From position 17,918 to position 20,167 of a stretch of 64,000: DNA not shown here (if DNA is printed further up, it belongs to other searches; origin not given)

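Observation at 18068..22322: Two tandem giant modular type IV pilins carrying Cys-rich Ig/HYR-like repeat modules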

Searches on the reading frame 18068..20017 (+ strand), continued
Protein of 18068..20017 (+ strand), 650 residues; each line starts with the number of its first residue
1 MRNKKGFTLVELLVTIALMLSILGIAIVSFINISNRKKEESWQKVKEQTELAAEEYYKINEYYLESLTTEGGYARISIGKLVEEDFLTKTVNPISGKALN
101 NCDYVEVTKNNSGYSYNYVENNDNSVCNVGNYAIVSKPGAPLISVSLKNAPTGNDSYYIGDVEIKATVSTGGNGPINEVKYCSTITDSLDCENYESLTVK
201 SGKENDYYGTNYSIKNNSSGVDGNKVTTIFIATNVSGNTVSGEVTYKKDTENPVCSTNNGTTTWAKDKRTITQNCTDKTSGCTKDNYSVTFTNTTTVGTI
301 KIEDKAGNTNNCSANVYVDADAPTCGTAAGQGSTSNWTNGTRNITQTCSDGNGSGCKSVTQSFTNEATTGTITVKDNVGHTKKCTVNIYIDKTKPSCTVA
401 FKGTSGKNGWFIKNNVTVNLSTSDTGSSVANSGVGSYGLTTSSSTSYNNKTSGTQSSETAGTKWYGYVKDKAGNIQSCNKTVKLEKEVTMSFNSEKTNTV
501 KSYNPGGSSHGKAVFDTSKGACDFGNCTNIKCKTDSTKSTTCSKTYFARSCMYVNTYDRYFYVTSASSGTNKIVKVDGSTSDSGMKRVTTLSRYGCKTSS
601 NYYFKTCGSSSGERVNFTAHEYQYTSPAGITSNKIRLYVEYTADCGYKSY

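Call 46: fold_search(model_id=the predicted structure, library=pdb)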
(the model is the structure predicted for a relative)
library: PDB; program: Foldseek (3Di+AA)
matches with E <= 10: 1242; with E <= 0.001: 108
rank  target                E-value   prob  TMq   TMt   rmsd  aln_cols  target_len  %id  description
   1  9flw_A                9.9e-12  1.00  0.31  0.37  10.1       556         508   11  CryoEM structure of the fragment-6 (3571-4078) in the grappling hook protein A (GhpA) in the bacterium Aureispira sp.  (released 2024-10-16)
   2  9fly_A                1.5e-10  1.00  0.24  0.20  37.8       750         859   11  CryoEM structure of the base (4151-5009) in the grappling hook protein A (GhpA) in the bacterium Aureispira sp. CCB-QB (released 2024-10-16)
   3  9flp_A                1.2e-09  1.00  0.22  0.18  24.8       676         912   14  CryoEM structure of the neck (1403-2314) in the grappling hook protein A (GhpA) in the bacterium Aureispira sp. CCB-QB (released 2024-10-16)
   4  6xi1_AAA              3.0e-08  1.00  0.15  0.20  16.6       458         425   15  Crystal structure of tetra-tandem repeat in extending RTX adhesin from Aeromonas hydrophila (released 2020-10-14)
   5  6xi1_BBB              8.1e-08  1.00  0.16  0.21  17.6       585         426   12  Crystal structure of tetra-tandem repeat in extending RTX adhesin from Aeromonas hydrophila (released 2020-10-14)
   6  9fx2                  8.1e-08  1.00  0.13  0.08  61.8       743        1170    8  Structure of methylamine activated CD109 (released 2025-03-19)
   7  9flu_A                1.1e-07  1.00  0.24  0.39  10.2       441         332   13  CryoEM structure of the fragment-1 (3402-3733) in the grappling hook protein A (GhpA) in the bacterium Aureispira sp.  (released 2024-10-16)
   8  6h04_A                3.6e-07  0.99  0.13  0.08  61.2       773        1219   11  Closed conformation of the Membrane Attack Complex (released 2018-12-19)
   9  9ba4_A                4.2e-07  1.00  0.21  0.16  27.5       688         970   10  Full-length cross-linked Contactin 2 (CNTN2) (released 2024-07-17)
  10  6h03_A                9.2e-07  0.98  0.13  0.08  60.3       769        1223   10  OPEN CONFORMATION OF THE MEMBRANE ATTACK COMPLEX (released 2018-12-19)
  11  4u48                  9.7e-07  0.99  0.14  0.07  61.0       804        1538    6  Crystal structure of Salmonella alpha-2-macroglobulin (released 2014-09-17)
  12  6iaa_A                1.0e-06  0.93  0.11  0.10  56.4       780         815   10  hRobo2 ectodomain (released 2019-03-13)
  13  9fx3_A                1.4e-06  0.99  0.13  0.08  62.5       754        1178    8  Structure of active human CD109 (released 2025-03-19)
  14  4a5w_A                1.4e-06  0.96  0.12  0.07  60.3       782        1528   10  Crystal structure of C5b6 (released 2012-03-14)
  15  7q61_A                1.5e-06  0.99  0.14  0.09  53.5       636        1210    9  Structure of TEV conjugated A2ML1 (A2ML1-TC) (released 2022-04-20)
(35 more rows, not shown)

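Call 61: fold_search(model_id=the predicted structure, library=viral)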
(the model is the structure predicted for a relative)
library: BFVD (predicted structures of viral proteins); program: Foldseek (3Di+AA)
matches with E <= 10: 1103; with E <= 0.001: 195
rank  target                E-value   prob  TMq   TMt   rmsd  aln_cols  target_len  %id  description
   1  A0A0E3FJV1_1          5.4e-12  1.00  0.22  0.17  15.3       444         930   17  Virion structural protein [Synechococcus phage ACG-2014j]
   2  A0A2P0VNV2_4          8.7e-12  1.00  0.17  0.10  30.3       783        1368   14  Fibronectin type III domain-containing protein [Tetraselmis virus 1]
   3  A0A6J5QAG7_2          1.5e-09  1.00  0.16  0.13  27.6       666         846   11  Tip attachment protein J [uncultured Caudovirales phage]
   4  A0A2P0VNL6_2          1.7e-09  1.00  0.24  0.19  23.3       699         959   12  Fibronectin type III domain-containing protein [Tetraselmis virus 1]
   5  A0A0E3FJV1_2          1.8e-09  1.00  0.24  0.18  52.0       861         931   11  Virion structural protein [Synechococcus phage ACG-2014j]
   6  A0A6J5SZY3            2.1e-09  1.00  0.20  0.13  23.9       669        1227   11  Ig [uncultured Caudovirales phage]
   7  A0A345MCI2            4.3e-09  1.00  0.17  0.14  42.6       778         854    9  Minor tail protein [Gordonia phage Teatealatte]
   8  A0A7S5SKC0            8.0e-09  1.00  0.26  0.21  16.2       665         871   11  (no name in the UniProt tables at hand)
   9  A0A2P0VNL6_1          9.9e-09  1.00  0.18  0.14  21.1       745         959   10  Fibronectin type III domain-containing protein [Tetraselmis virus 1]
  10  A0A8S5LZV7            1.2e-08  1.00  0.18  0.22  20.9       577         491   11  Uncharacterized protein [Caudovirales sp. ct7oE3]
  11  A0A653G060            1.3e-08  1.00  0.16  0.17  18.3       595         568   10  (no name in the UniProt tables at hand)
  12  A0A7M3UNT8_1          2.9e-08  1.00  0.17  0.11  26.3       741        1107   11  Uncharacterized protein [Pyramimonas orientalis virus]
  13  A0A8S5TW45            3.6e-08  1.00  0.21  0.23  13.1       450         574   14  Baseplate wedge protein [Siphoviridae sp. ctCNm48]
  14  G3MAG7                4.7e-08  1.00  0.14  0.09  37.3       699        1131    9  Gp426 [Bacillus phage G]
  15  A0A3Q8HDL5            4.9e-08  1.00  0.22  0.21  23.3       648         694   14  (no name in the UniProt tables at hand)
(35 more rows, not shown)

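Call 73: find_encoding_contigs(protein=P0088, flank=10000, max_places=1)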
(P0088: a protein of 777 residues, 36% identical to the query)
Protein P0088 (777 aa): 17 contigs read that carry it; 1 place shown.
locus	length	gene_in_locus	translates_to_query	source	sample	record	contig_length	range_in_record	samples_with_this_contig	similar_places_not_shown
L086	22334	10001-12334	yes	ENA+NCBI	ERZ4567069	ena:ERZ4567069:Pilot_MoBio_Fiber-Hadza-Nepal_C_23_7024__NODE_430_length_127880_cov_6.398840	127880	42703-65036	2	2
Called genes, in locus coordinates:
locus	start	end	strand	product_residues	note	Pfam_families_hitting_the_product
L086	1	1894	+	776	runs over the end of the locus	PF02190:LON_substr_bdg, PF00004:AAA, PF07724:AAA_2 (weak), PF07728:AAA_5, PF13401:AAA_22 (weak), PF22667:Lon_lid, PF05362:Lon_C, PF13541:ChlI (weak), +1 more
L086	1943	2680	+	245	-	-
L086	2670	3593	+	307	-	-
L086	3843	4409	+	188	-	-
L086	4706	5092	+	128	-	-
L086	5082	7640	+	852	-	PF00133:tRNA-synt_1, PF01406:tRNA-synt_1e (faint), PF09334:tRNA-synt_1g, PF13603:tRNA-synt_1_2 (faint), PF09334:tRNA-synt_1g, PF00133:tRNA-synt_1, PF08264:Anticodon_1, PF10458:Val_tRNA-synt_C (weak)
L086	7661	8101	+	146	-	-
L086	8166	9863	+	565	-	PF00587:tRNA-synt_2b, PF04073:tRNA_edit, PF03129:HGTP_anticodon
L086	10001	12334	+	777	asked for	PF07963:N_methyl (weak)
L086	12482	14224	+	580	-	PF01807:Zn_ribbon_DnaG, PF08275:DNAG_N, PF01751:Toprim, PF13155:Toprim_2, PF13362:Toprim_3, PF13662:Toprim_4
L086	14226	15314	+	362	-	PF03979:Sigma70_r1_1, PF00140:Sigma70_r1_2, PF04542:Sigma70_r2, PF04539:Sigma70_r3, PF04545:Sigma70_r4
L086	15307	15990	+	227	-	PF12847:Methyltransf_18, PF04816:TrmK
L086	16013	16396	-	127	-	PF14181:YqfQ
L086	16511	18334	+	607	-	PF28597:T2SSF_N, PF00482:T2SSF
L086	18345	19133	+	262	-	PF06750:A24_N_bact, PF01478:Peptidase_A24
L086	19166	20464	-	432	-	PF00437:T2SSE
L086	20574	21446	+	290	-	-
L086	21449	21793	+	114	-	-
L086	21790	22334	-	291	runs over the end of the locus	-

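Call 74: find_encoding_contigs(protein=P0082, flank=10000, max_places=1)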
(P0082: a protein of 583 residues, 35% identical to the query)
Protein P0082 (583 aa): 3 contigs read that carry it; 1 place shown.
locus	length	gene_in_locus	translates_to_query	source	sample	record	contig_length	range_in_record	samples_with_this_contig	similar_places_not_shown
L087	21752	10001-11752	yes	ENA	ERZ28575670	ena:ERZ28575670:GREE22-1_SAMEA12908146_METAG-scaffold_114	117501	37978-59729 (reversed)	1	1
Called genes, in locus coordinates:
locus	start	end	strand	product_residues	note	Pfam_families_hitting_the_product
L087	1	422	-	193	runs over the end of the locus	-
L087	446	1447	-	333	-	PF05621:TniB (faint), PF00004:AAA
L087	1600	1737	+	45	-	-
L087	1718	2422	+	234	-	PF20260:PUA_4, PF04452:Methyltrans_RNA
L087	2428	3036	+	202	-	-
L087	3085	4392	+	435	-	PF00919:UPF0004, PF04055:Radical_SAM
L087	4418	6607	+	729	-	PF23139:OB_YrrC, PF14490:HHH_RecD2, PF13086:AAA_11 (weak), PF13245:AAA_19, PF13604:AAA_30, PF01443:Viral_helicase1 (faint), PF18335:SH3_13, PF13538:UvrD_C_2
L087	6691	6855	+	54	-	-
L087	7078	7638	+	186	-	PF03729:DUF308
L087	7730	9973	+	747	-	PF07963:N_methyl (weak)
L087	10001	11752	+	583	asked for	PF07963:N_methyl (weak), PF12245:Big_3_2 (faint), PF13750:Big_3_3 (faint)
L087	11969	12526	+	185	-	PF04275:P-mevalo_kinase (weak), PF21448:DNMK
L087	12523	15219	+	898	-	PF01411:tRNA-synt_2c, PF07973:tRNA_SAD, PF02272:DHHA1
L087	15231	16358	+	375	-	PF02618:YceG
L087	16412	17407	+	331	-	PF12224:Amidoligase_2 (weak)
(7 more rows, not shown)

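Call 75: find_encoding_contigs(protein=P0052, flank=10000, max_places=1)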
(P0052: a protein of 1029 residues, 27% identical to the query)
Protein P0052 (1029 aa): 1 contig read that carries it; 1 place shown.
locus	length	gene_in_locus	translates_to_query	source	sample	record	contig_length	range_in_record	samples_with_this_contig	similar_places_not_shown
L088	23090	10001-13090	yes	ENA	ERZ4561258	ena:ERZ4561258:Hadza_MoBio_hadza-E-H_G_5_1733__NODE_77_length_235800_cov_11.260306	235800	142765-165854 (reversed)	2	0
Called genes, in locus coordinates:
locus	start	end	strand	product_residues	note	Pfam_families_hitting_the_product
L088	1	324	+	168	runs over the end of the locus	PF13384:HTH_23 (faint)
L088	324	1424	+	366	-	PF04055:Radical_SAM, PF06969:HemN_C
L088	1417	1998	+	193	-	-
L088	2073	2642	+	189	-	-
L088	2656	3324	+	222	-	PF02223:Thymidylate_kin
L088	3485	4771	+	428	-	PF14903:WG_beta_rep (weak)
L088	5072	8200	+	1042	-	PF07963:N_methyl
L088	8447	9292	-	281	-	PF01610:DDE_Tnp_ISL3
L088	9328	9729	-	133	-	PF14690:Zn_ribbon_ISL3 (weak)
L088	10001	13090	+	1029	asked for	PF07963:N_methyl (weak), PF19077:Big_13 (faint)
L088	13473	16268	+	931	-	PF07963:N_methyl, PF19077:Big_13 (faint)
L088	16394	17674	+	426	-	PF14903:WG_beta_rep (weak)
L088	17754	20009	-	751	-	PF00437:T2SSE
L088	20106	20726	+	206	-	-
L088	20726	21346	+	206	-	-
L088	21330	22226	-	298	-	-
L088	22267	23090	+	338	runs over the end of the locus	PF13180:PDZ_2, PF05362:Lon_C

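Call 79: search_protein_families(library=pfam, proteins=[P0013, P0038, P0015, P0062], max_evalue=0.01)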
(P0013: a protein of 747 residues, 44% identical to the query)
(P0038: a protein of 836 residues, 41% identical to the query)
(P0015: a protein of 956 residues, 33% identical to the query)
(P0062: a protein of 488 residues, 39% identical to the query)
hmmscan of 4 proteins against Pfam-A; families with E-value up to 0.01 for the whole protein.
P0013 (747 aa): 3 families
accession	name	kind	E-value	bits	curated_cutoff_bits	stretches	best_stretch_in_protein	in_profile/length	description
PF19077.6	Big_13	-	5.5e-06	27.2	27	0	338-431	10-101/102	Bacterial Ig-like domain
PF07963.17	N_methyl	-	6.3e-06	26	21.2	1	3-27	2-26/27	Prokaryotic N-terminal methylation motif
PF02494.22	HYR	-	0.0037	18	21.7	0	289-330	40-81/81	HYR domain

P0038 (836 aa): 3 families
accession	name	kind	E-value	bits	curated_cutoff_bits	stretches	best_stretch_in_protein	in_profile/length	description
PF12245.14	Big_3_2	-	2e-12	47.8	23.3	0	260-310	65-116/122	Bacterial Ig-like domain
PF19077.6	Big_13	-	3.3e-07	31.2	27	0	279-306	64-92/102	Bacterial Ig-like domain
PF07963.17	N_methyl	-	1.2e-05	25.2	21.2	1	2-25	3-26/27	Prokaryotic N-terminal methylation motif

P0015 (956 aa): 2 families
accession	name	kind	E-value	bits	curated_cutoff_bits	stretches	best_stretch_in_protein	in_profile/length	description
PF07963.17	N_methyl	-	3.9e-07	29.8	21.2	1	4-28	2-26/27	Prokaryotic N-terminal methylation motif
PF22064.2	Cep192_D2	-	5.8e-07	30.3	27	0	621-703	55-138/154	Cep192 domain 2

P0062 (488 aa): 2 families
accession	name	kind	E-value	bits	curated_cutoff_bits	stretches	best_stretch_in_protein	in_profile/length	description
PF07963.17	N_methyl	-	6.2e-07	29.2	21.2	1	2-28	1-27/27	Prokaryotic N-terminal methylation motif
PF24893.1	DUF7743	-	8.4e-07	29.2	27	1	335-445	3-97/120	Domain of unknown function (DUF7743)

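Call 82: search_solved_structures(query=A2, max_evalue=1)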
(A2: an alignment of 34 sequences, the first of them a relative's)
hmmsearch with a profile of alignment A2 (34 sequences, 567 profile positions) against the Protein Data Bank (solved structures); distinct sequences matched with E-value up to 1: 10.
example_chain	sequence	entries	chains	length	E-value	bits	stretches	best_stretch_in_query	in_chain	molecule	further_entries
9egp_A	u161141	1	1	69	8.2e-08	35.2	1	2-63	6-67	Geopilin domain 1 protein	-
7tgg_A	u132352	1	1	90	4.5e-06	29.5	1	2-27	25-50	Geopilin domain 1 protein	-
8tj2_C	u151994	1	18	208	1.4e-05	27.9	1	7-60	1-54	Type IV major pilin protein PilA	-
9lab_B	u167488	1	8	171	0.0013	21.4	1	1-34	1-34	MSHA major pilin subunit MshA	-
2yn3_A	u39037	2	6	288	0.0016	21.1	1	270-413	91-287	PUTATIVE INNER MEMBRANE PROTEIN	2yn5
2m7g_A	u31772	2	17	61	0.0031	20.1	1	7-28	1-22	Geopilin domain 1 protein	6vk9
9laa_A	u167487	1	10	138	0.0057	19.2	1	2-26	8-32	Type IV pilin protein PilA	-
8tum_e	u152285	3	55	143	0.064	15.8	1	7-27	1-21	Type IV major pilin protein PilA | Pilin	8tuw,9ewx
1oqw_A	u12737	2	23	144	0.07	15.6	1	7-27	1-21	Fimbrial protein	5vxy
6gv9_A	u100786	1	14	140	0.73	12.3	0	7-27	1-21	Prepilin peptidase-dependent protein D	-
